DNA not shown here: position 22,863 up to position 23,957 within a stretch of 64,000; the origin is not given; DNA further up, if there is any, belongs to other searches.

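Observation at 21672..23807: Operon of LigD-type 3'-phosphoesterase domain, MBL-fold hydrolase and Fpg/Nei glycosylase: a possible AP-endonuclease-independent base-excision-repair module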

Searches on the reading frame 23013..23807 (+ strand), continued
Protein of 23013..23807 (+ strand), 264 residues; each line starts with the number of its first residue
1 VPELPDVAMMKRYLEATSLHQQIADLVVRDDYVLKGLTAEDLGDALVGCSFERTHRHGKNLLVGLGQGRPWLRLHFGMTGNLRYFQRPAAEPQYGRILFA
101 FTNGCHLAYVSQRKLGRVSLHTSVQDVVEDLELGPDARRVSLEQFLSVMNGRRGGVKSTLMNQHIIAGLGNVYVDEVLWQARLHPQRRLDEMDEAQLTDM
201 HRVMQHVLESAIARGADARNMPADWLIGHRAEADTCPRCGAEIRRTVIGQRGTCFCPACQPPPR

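Call 46: find_encoding_contigs(protein=P0132, flank=4000, max_places=2)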
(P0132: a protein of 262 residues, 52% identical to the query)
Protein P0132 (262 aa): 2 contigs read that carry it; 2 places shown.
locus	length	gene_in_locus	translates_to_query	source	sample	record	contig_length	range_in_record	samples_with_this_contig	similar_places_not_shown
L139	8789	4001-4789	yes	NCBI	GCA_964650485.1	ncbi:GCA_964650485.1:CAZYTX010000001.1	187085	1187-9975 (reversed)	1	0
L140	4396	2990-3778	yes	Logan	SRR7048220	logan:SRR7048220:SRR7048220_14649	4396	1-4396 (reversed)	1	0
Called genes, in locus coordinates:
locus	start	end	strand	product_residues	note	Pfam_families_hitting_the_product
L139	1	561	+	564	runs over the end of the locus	PF01343:Peptidase_S49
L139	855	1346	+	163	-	-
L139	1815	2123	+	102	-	-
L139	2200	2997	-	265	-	PF16697:Yop-YscD_cpl, PF00498:FHA, PF16697:Yop-YscD_cpl, PF00498:FHA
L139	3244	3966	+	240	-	PF23023:Anti-Pycsar_Apyc1 (faint), PF12706:Lactamase_B_2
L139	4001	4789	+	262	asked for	PF01149:Fapy_DNA_glyco, PF06831:H2TH, PF06827:zf-FPG_IleRS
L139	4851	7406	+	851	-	PF13802:Gal_mutarotas_2, PF01055:Glyco_hydro_31_2nd, PF21365:Glyco_hydro_31_3rd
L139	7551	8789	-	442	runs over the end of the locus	PF00324:AA_permease, PF13520:AA_permease_2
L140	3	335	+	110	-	?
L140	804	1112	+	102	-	-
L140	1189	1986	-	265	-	PF16697:Yop-YscD_cpl, PF00498:FHA, PF16697:Yop-YscD_cpl, PF00498:FHA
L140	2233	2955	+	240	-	PF23023:Anti-Pycsar_Apyc1 (faint), PF12706:Lactamase_B_2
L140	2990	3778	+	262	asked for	PF01149:Fapy_DNA_glyco, PF06831:H2TH, PF06827:zf-FPG_IleRS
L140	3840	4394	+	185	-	?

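Call 47: find_encoding_contigs(protein=P0141, flank=4000, max_places=2)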
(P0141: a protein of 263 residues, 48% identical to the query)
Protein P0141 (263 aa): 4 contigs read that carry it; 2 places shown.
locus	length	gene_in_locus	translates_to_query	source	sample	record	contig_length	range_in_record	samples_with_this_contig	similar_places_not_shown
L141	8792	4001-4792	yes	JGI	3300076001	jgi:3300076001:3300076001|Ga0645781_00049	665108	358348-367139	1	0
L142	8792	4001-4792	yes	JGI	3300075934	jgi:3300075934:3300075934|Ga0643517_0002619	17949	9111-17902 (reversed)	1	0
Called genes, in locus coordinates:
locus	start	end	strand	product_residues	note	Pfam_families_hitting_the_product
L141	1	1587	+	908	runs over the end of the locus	PF00690:Cation_ATPase_N, PF00122:E1-E2_ATPase, PF00702:Hydrolase, PF13246:Cation_ATPase, PF00689:Cation_ATPase_C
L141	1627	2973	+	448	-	PF07992:Pyr_redox_2, PF13738:Pyr_redox_3 (faint), PF00070:Pyr_redox, PF02852:Pyr_redox_dim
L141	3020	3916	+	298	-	PF07682:SOR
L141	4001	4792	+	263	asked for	PF01149:Fapy_DNA_glyco, PF06831:H2TH, PF06827:zf-FPG_IleRS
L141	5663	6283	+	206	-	PF01609:DDE_Tnp_1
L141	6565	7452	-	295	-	PF02899:Phage_int_SAM_1, PF13495:Phage_int_SAM_4, PF00589:Phage_integrase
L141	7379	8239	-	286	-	PF00589:Phage_integrase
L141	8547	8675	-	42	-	-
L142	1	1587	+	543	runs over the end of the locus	?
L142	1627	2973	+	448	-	PF07992:Pyr_redox_2, PF13738:Pyr_redox_3 (faint), PF00070:Pyr_redox, PF02852:Pyr_redox_dim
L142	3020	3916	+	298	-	PF07682:SOR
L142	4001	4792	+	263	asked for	PF01149:Fapy_DNA_glyco, PF06831:H2TH, PF06827:zf-FPG_IleRS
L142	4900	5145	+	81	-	-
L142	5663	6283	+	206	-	PF01609:DDE_Tnp_1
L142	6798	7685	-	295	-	PF02899:Phage_int_SAM_1, PF13495:Phage_int_SAM_4, PF00589:Phage_integrase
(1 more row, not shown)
